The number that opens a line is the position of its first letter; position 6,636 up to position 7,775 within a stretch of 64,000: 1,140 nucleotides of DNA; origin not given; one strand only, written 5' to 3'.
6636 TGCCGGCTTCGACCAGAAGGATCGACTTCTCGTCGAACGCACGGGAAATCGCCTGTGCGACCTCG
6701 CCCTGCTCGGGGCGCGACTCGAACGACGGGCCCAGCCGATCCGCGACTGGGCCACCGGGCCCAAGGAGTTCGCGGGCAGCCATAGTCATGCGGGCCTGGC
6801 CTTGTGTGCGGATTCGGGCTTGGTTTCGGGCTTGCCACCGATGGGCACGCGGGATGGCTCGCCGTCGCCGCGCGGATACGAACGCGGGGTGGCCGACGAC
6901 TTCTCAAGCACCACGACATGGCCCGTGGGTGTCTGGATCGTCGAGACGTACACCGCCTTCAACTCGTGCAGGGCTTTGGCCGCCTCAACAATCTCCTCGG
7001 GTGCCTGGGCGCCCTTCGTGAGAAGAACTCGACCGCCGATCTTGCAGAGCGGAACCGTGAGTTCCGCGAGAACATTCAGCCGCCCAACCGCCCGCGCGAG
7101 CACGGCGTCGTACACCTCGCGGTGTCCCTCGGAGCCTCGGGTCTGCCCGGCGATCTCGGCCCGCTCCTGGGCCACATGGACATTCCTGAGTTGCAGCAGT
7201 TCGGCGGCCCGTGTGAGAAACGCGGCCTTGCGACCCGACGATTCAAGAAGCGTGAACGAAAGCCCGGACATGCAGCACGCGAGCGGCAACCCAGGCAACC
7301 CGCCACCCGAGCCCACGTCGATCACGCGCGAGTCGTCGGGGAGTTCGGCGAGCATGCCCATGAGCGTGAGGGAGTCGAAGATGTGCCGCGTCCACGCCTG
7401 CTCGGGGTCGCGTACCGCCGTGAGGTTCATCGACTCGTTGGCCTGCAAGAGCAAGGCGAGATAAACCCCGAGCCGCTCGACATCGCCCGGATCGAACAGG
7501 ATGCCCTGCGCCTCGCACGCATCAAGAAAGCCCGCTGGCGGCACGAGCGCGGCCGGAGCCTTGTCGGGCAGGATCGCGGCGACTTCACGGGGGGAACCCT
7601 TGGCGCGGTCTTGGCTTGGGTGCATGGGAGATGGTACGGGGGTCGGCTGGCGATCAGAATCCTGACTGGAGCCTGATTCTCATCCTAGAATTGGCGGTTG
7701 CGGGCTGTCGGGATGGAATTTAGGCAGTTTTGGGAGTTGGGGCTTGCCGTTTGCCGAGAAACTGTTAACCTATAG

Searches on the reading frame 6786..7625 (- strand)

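Call 85: search_protein_families(library=pfam, proteins=[window:6786-7625:-], max_evalue=0.001)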
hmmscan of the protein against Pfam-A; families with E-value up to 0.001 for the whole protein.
window:6786-7625:- (279 aa): 1 family
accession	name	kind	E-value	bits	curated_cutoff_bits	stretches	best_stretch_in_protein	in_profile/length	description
PF02527.21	GidB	-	1.5e-46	158.5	27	1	50-227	3-171/184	rRNA small subunit methyltransferase G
